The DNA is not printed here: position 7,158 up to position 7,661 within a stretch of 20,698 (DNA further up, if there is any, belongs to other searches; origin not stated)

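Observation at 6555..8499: Immunity-adjacent cargo cluster: rex-position lipoprotein, two mini-proteins and a SieB homologue as a candidate multi-component exclusion/defence island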

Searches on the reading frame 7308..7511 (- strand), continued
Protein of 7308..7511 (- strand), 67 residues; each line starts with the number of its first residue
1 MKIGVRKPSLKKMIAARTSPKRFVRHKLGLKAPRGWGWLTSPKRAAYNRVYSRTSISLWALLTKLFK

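Call 55: list_cluster_members(proteins=[L016:3501-3698:+, L017:3501-3707:+, L018:3501-3701:+, P0148, P0083, P0152])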
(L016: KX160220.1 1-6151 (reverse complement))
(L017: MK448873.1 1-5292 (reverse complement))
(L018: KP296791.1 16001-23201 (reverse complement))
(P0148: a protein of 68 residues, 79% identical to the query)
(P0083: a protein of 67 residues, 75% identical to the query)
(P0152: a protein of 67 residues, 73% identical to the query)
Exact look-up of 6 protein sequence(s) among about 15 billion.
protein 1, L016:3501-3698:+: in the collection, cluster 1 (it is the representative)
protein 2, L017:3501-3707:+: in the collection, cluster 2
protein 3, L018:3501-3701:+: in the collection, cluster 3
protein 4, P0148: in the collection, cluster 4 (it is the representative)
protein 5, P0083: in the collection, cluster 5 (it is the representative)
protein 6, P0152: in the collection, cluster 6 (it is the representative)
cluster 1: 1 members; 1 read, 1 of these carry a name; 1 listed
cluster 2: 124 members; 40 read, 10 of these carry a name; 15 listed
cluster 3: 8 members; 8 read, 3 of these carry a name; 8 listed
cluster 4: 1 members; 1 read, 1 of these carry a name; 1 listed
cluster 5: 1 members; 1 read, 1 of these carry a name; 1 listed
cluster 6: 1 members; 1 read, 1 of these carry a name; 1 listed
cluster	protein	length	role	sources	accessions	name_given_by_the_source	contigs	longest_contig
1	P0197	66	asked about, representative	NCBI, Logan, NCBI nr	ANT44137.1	hypothetical protein Dub35A_004 [Lactococcus phage Dub35A]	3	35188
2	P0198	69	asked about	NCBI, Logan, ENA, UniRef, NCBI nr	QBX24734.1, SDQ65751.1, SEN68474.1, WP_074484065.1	hypothetical protein [Streptococcus equinus] | hypothetical protein n=1 Tax=Streptococcus equinus TaxID=1335 RepID=UPI00088AF77D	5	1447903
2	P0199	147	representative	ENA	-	-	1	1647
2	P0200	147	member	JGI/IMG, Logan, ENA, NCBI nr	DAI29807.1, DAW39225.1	phage protein | MAG TPA: cell division protein [Caudoviricetes sp.]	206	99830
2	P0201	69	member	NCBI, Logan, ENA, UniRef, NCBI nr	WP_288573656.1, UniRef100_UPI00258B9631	hypothetical protein [uncultured Streptococcus sp.] | hypothetical protein n=1 Tax=uncultured Streptococcus sp. TaxID=83427 RepID=UPI00258B9631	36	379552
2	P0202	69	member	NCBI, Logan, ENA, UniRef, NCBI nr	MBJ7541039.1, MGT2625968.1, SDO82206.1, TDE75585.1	hypothetical protein SAMN05216347_102424 [Streptococcus equinus] | Phage protein n=2 Tax=Streptococcus TaxID=1301 RepID=A0A4R5G6V0_9STRE | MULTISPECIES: hypothetical protein [Streptococcus]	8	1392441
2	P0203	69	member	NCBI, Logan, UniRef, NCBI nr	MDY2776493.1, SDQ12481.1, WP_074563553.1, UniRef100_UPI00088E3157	hypothetical protein [Streptococcus equinus] | hypothetical protein n=1 Tax=Streptococcus equinus TaxID=1335 RepID=UPI00088E3157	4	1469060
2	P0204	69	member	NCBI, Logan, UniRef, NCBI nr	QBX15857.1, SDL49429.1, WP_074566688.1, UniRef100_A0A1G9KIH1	hypothetical protein [Streptococcus equinus] | Phage protein n=1 Tax=Streptococcus equinus TaxID=1335 RepID=A0A1G9KIH1_STREI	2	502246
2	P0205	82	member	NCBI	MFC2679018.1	MAG: HIRAN domain-containing protein, partial [Granulicatella sp.]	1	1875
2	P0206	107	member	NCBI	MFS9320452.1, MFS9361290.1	HIRAN domain-containing protein [Streptococcus infantis]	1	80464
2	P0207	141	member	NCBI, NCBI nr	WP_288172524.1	HIRAN domain-containing protein [Streptococcus pneumoniae]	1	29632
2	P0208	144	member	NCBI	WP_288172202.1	HIRAN domain-containing protein, partial [Streptococcus pneumoniae]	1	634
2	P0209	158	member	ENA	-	-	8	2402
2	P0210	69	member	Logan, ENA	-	-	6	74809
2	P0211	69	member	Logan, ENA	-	-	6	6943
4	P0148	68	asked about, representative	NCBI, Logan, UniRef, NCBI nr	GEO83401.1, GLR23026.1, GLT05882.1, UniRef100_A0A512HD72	hypothetical protein GCM10007920_28140 [Ciceribacter naphthalenivorans] | Phage protein n=2 Tax=Alphaproteobacteria TaxID=28211 RepID=A0A512HD72_9HYPH | hypothetical protein RNA01_03330 [Ciceribacter naphthalenivorans]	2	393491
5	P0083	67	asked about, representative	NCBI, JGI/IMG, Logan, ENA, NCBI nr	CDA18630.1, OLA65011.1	MAG: hypothetical protein BHW56_08800 [Acetobacter sp. 46_36] | hypothetical protein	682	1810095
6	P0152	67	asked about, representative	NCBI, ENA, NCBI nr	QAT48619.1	hypothetical protein EQM14_01815 [Caproiciproducens sp. NJN-50]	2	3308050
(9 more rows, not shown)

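Call 66: find_related_loci(query=A3, collection=viral_contigs, flank=5000)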
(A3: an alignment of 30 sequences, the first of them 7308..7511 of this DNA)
Query A3 (67 aa) in viral_contigs; peptide patterns used: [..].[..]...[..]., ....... (x = any residue, [..] = any of these).
78 stretches matched a pattern; 33 encode a relative of the query (tblastn E <= 1e-3); 33 distinct loci.
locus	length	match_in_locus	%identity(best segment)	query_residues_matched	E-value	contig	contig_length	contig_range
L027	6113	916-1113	80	1-66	2e-33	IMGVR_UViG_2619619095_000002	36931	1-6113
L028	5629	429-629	78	1-67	5e-33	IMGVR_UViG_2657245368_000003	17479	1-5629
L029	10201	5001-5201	72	1-67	8e-32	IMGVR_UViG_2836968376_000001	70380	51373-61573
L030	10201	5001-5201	78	1-67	1e-29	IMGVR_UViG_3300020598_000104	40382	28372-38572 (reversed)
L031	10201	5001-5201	76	1-67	2e-29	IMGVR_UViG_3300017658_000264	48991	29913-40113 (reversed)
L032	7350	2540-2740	66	1-67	2e-28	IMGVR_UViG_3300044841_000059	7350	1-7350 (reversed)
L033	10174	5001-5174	76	1-58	6e-27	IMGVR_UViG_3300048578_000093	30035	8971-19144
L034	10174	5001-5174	72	1-58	1e-26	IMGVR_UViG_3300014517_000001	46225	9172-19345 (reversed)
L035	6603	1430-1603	72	1-58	8e-27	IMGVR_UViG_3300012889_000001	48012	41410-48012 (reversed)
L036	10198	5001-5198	70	1-66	3e-26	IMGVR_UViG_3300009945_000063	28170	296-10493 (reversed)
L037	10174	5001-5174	74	1-58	3e-26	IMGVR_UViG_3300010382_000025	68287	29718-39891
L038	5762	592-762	67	1-57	2e-25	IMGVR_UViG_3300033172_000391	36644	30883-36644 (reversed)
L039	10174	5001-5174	72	1-58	3e-25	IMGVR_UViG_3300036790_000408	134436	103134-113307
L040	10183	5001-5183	67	1-61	7e-25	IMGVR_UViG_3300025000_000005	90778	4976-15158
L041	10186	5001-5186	69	1-62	1e-24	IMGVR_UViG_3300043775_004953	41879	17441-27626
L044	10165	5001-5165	75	1-55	5e-24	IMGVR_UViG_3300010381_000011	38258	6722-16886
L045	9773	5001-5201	64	1-67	2e-23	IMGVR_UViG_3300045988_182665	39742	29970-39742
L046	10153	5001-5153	78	1-51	3e-23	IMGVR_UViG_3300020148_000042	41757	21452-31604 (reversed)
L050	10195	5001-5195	63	1-65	1e-22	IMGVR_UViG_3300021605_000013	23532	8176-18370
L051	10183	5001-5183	69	5-66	2e-22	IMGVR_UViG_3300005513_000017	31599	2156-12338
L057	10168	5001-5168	68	6-62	2e-20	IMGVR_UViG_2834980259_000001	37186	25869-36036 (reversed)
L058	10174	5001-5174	60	1-58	5e-19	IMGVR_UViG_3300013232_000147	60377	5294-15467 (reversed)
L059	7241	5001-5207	49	1-67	1e-18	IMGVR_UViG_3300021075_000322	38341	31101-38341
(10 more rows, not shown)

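Call 71: search_protein_families(library=pfam, proteins=[L027:1-876:+, L027:1146-1838:-, L030:3592-4182:+, L030:5278-5757:+, L030:5998-7302:-, L031:4007-4546:+, L031:5534-6013:+, L032:301-2277:+, L032:2970-4706:+, L051:4916-6691:+], max_evalue=0.001)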
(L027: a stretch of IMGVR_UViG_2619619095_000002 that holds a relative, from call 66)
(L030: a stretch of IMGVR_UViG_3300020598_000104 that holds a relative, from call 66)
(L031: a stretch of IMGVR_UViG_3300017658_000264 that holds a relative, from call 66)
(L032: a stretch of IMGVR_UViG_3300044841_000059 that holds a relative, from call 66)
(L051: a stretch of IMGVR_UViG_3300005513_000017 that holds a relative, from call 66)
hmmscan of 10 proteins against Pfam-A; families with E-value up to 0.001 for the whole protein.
L027:1-876:+ (291 aa): 4 families
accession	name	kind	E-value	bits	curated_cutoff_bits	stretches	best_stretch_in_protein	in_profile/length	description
PF04471.18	Mrr_cat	-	3.9e-30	104.8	21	1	149-265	2-115/115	Restriction endonuclease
PF14338.12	Mrr_N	-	2.7e-24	85.6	29.5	1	11-93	2-84/87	Mrr N-terminal domain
PF22722.2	NA-iREase1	-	3.8e-12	46.6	27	1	157-263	2-106/106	NACHT-associated inactive Restriction Endonuclease 1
PF10356.15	RRG7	-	0.00016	21.6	22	0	196-224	84-112/185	Required for respiratory growth protein 7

L027:1146-1838:- (230 aa): 1 family
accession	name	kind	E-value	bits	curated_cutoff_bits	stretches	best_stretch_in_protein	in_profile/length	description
PF02586.19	SRAP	-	8.3e-29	101.1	27.1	1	1-213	1-205/214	SOS response associated peptidase (SRAP)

L030:3592-4182:+ (196 aa): 2 families
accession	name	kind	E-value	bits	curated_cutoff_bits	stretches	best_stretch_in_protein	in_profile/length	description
PF03869.20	Arc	-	1.2e-08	35.1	20.4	1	17-54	7-44/50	Arc-like DNA binding domain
PF22513.2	FitA-like_RHH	-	0.00035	20.9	27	0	24-44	11-31/39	Antitoxin FitA-like, ribbon-helix-helix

L030:5278-5757:+ (159 aa): 1 family
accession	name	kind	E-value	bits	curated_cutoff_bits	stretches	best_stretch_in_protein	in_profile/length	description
PF00565.23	SNase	-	1.1e-07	32.7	21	1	40-144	1-106/107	Staphylococcal nuclease homologue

L030:5998-7302:- (434 aa): 0 families

L031:4007-4546:+ (179 aa): 0 families

L031:5534-6013:+ (159 aa): 1 family
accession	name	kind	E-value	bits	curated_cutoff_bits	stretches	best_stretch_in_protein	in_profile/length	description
PF00565.23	SNase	-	1.8e-08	35.3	21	1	40-144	1-106/107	Staphylococcal nuclease homologue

L032:301-2277:+ (658 aa): 2 families
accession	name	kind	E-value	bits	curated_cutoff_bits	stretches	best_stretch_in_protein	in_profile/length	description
PF20454.4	GpA_nuclease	-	1.3e-74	251.4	22.5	1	326-616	1-287/294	Terminase large subunit gpA, endonuclease domain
PF05876.18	GpA_ATPase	-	5.2e-69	233.1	25.6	1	72-312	14-243/247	Phage terminase large subunit gpA, ATPase domain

L032:2970-4706:+ (578 aa): 1 family
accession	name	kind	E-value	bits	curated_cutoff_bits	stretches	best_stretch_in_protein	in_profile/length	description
PF05136.18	Phage_portal_2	-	3.9e-107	358.9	32.9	1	70-436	2-354/354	Phage portal protein, lambda family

L051:4916-6691:+ (591 aa): 0 families

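Call 72: search_protein_families(library=pfam, proteins=[L040:4314-4739:+, L040:5288-5959:+, L040:5963-6790:+, L045:2560-3225:+, L045:3435-4979:+, L059:3937-4989:+, L059:5277-5768:+, L059:5781-7241:+, L057:5304-6668:+, L029:4335-4817:+], max_evalue=0.001)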
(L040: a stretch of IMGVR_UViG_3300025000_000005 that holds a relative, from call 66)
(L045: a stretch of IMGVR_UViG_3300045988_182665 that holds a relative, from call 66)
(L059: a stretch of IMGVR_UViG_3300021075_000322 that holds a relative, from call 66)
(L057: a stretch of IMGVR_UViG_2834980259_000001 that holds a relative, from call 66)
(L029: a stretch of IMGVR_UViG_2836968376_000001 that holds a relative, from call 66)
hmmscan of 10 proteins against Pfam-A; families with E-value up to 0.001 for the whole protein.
L040:4314-4739:+ (141 aa): 0 families

L040:5288-5959:+ (223 aa): 0 families

L040:5963-6790:+ (275 aa): 1 family
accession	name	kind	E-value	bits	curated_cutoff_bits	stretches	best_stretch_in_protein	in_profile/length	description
PF07505.17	DUF5131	-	8e-90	301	28.9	1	4-271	2-243/243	Protein of unknown function (DUF5131)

L045:2560-3225:+ (221 aa): 4 families
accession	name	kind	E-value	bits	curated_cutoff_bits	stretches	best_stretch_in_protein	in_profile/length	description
PF00717.28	Peptidase_S24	-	9.3e-25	87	23.3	1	103-214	1-115/116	Peptidase S24-like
PF01381.28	HTH_3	-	8e-15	55.1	23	1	25-78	1-55/55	Helix-turn-helix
PF13560.12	HTH_31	-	3.8e-09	37.2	27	1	23-75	4-58/64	Helix-turn-helix domain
PF12844.13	HTH_19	-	1.6e-05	25.1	30.2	1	22-82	1-62/64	Helix-turn-helix domain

L045:3435-4979:+ (514 aa): 2 families
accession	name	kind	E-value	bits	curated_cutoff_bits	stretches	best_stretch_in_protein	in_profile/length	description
PF04313.20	HSDR_N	-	2.6e-11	44.2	25.1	1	192-262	119-196/198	Type I restriction enzyme R protein N terminus (HSDR_N)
PF13588.12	HSDR_N_2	-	1.7e-06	28.5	25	1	160-263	2-101/110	Type I restriction enzyme R protein N terminus (HSDR_N)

L059:3937-4989:+ (350 aa): 2 families
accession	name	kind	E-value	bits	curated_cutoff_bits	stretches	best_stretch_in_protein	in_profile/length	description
PF04313.20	HSDR_N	-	4.2e-15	56.6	25.1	1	22-125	2-197/198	Type I restriction enzyme R protein N terminus (HSDR_N)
PF13588.12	HSDR_N_2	-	1.4e-08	35.2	25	1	24-119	2-95/110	Type I restriction enzyme R protein N terminus (HSDR_N)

L059:5277-5768:+ (163 aa): 1 family
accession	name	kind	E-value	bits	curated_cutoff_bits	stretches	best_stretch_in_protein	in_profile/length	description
PF02452.23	PemK_toxin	-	8.3e-10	39.3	23.1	1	35-131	4-104/109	PemK-like, MazF-like toxin of type II toxin-antitoxin system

L059:5781-7241:+ (486 aa): 2 families
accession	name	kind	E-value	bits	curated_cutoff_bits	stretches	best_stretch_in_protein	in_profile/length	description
PF00239.26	Resolvase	-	5.1e-17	62.7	23.3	1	3-151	1-143/145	Resolvase, N terminal domain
PF07508.19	Recombinase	-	3.3e-15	56.6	21.1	1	175-263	1-102/102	Recombinase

L057:5304-6668:+ (454 aa): 2 families
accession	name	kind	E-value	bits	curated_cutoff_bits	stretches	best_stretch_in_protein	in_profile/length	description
PF04471.18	Mrr_cat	-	9e-24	84.3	21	1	336-440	3-112/115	Restriction endonuclease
PF22722.2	NA-iREase1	-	5.1e-09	36.5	27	1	343-439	2-104/106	NACHT-associated inactive Restriction Endonuclease 1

L029:4335-4817:+ (160 aa): 0 families

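Call 81: search_protein_families(library=pfam, proteins=[L028:1-432:+, L033:4578-4988:+, L035:890-1270:+, L037:4624-5004:+, L037:5001-5462:+, L046:4409-4993:+, L058:3842-4837:+, L050:4238-4810:+, L040:4732-4998:+, L029:5563-5907:+], max_evalue=0.01)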
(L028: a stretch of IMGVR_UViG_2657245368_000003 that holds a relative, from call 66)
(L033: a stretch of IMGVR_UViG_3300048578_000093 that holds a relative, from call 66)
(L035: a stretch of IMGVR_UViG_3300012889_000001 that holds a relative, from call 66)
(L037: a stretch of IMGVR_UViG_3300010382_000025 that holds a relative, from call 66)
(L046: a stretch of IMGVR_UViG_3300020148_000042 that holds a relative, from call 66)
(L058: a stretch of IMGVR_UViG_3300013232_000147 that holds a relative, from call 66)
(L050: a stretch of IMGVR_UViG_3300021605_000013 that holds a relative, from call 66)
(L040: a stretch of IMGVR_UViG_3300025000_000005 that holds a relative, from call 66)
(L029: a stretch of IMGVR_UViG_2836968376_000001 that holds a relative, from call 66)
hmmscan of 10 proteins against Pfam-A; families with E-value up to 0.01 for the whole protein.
L028:1-432:+ (143 aa): 1 family
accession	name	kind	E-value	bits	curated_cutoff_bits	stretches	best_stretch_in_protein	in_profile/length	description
PF08797.16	HIRAN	-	1.1e-06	28.8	24.7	1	23-102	2-72/96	HIRAN domain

L033:4578-4988:+ (136 aa): 2 families
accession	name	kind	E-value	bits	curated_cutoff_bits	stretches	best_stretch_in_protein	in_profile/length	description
PF02803.24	Thiolase_C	-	0.0013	18.8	27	1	75-120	23-68/123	Thiolase, C-terminal domain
PF01381.28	HTH_3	-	0.0018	18.7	23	1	83-133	4-55/55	Helix-turn-helix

L035:890-1270:+ (126 aa): 0 families

L037:4624-5004:+ (126 aa): 0 families

L037:5001-5462:+ (153 aa): 0 families

L046:4409-4993:+ (194 aa): 0 families

L058:3842-4837:+ (331 aa): 2 families
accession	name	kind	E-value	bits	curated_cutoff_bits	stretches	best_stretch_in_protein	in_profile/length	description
PF00589.27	Phage_integrase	-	8.8e-37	127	27.1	1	151-312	3-169/172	Phage integrase family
PF13495.12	Phage_int_SAM_4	-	5.3e-07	30.4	27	1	50-127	2-81/85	Phage integrase, N-terminal SAM-like domain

L050:4238-4810:+ (190 aa): 0 families

L040:4732-4998:+ (88 aa): 0 families

L029:5563-5907:+ (114 aa): 1 family
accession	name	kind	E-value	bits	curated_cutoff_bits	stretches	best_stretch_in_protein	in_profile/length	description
PF22795.1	DUF4796_N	-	0.004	17.4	27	1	67-78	18-29/29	DUF4796 N-terminal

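Call 82: search_protein_families(library=pfam, proteins=[L041:5211-6443:-, L039:5340-5696:+, L044:4282-4746:-, L032:2277-2534:+, L032:2760-2948:+, L031:4596-4931:+, L031:5226-5531:+, L030:4571-4867:+, L035:1540-2259:+, L028:755-2209:-], max_evalue=0.01)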
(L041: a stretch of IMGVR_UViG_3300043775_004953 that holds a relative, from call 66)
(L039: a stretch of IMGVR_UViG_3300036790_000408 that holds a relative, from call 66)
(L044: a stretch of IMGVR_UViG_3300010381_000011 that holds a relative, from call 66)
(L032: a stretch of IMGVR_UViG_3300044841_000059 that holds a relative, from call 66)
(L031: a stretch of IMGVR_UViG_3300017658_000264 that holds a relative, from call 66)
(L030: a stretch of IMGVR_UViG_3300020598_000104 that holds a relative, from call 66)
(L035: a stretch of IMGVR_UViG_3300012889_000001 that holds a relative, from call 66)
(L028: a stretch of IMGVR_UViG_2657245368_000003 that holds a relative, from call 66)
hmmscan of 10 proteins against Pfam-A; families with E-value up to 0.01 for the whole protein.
L041:5211-6443:- (410 aa): 0 families

L039:5340-5696:+ (118 aa): 0 families

L044:4282-4746:- (154 aa): 0 families

L032:2277-2534:+ (85 aa): 0 families

L032:2760-2948:+ (62 aa): 0 families

L031:4596-4931:+ (111 aa): 0 families

L031:5226-5531:+ (101 aa): 0 families

L030:4571-4867:+ (98 aa): 3 families
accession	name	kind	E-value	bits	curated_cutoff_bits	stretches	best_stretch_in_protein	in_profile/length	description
PF01381.28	HTH_3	-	3.7e-07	30.5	23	1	17-68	3-54/55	Helix-turn-helix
PF13560.12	HTH_31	-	0.00071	20.3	27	1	26-66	17-58/64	Helix-turn-helix domain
PF13443.12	HTH_26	-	0.0023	18.6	22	1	19-66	6-54/63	Cro/C1-type HTH DNA-binding domain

L035:1540-2259:+ (239 aa): 0 families

L028:755-2209:- (484 aa): 1 family
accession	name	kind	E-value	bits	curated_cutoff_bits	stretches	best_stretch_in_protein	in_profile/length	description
PF06467.20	zf-FCS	-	0.00012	22.3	22.4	1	377-408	3-35/39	MYM-type Zinc finger with FCS sequence motif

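Call 100: search_protein_representatives(alignment_id=A3)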
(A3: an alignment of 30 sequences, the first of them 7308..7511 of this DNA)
Query: 30 sequences, 67 profile positions. Proteins with E-value up to 0.001 (for the whole library): 1443; up to 1e-10: 626; up to 1e-30: 19. The best 150 are listed.
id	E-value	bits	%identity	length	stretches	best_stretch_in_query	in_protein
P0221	3.9e-37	142.1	-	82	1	1-67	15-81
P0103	1.4e-36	140.4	-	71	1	1-66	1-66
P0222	2.5e-35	136.3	-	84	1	1-67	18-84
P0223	6.7e-35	134.9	-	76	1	1-66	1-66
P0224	7.2e-35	134.8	-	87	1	1-66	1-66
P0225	1.4e-34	133.9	-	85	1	1-67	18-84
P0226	3.4e-33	129.5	-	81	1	1-64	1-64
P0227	6.1e-33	128.7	-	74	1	2-67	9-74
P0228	2.2e-32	126.9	-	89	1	2-67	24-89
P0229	2.3e-32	126.8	-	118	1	1-66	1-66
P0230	8.0e-32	125.1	-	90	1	1-63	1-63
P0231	1.9e-31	123.9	-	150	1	1-63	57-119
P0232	2.8e-31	123.3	-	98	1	2-66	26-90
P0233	3.7e-31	123.0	-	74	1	2-67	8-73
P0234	5.1e-31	122.5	-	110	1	1-59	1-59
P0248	2.3e-29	117.2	-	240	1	1-61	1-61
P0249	2.3e-29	117.2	-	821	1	1-62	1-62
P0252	4.5e-29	116.3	-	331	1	1-58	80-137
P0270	7.3e-28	112.4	-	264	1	1-63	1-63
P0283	3.3e-27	110.3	-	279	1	1-57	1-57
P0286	4.9e-27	109.8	-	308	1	1-63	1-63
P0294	7.0e-27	109.2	-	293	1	1-66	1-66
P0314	2.2e-26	107.6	-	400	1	1-63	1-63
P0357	3.1e-24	100.8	-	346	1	1-63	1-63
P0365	5.7e-24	99.9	-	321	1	1-60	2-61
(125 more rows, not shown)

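Call 101: search_protein_families(library=pfam, proteins=[P0249, P0314, P0357, P0252, P0365, P0286, P0294, P0283, P0270, P0248], max_evalue=0.01)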
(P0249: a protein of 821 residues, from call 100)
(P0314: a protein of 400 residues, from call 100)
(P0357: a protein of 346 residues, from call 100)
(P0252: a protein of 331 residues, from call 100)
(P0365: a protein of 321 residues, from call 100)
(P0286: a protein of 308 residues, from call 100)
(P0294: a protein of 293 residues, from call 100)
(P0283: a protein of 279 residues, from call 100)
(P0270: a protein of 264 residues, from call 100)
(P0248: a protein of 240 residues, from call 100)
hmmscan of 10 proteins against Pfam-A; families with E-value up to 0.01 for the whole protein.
P0249 (821 aa): 0 families

P0314 (400 aa): 1 family
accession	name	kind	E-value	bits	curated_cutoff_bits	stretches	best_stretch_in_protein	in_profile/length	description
PF00130.28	C1_1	-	0.0075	16.5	26.5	0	155-186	7-38/53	Phorbol esters/diacylglycerol binding domain (C1 domain)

P0357 (346 aa): 0 families

P0252 (331 aa): 0 families

P0365 (321 aa): 0 families

P0286 (308 aa): 1 family
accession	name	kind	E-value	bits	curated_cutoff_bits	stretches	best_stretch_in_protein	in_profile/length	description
PF02936.19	COX4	-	0.0081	16.6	26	0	110-164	63-118/138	Cytochrome c oxidase subunit IV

P0294 (293 aa): 0 families

P0283 (279 aa): 2 families
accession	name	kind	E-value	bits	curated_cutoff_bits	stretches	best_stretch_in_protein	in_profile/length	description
PF12696.13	TraG-D_C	-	0.00014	22.2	22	1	104-166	4-70/126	TraM recognition site of TraD and TraG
PF10412.15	TrwB_AAD_bind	-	0.002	17.6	20.5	1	79-168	223-316/387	Type IV secretion-system coupling protein DNA-binding domain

P0270 (264 aa): 2 families
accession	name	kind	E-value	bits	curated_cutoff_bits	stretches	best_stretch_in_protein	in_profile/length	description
PF08239.17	SH3_3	-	6e-10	39.6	27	1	157-208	2-53/54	Bacterial SH3 domain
PF06347.19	SH3_4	-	0.0021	18.2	24.1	1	159-203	6-49/56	Bacterial SH3 domain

P0248 (240 aa): 1 family
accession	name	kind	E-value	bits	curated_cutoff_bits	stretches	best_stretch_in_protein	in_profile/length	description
PF01925.25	TauE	-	0.002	18.3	32.6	1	68-139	53-114/237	Sulfite exporter TauE/SafE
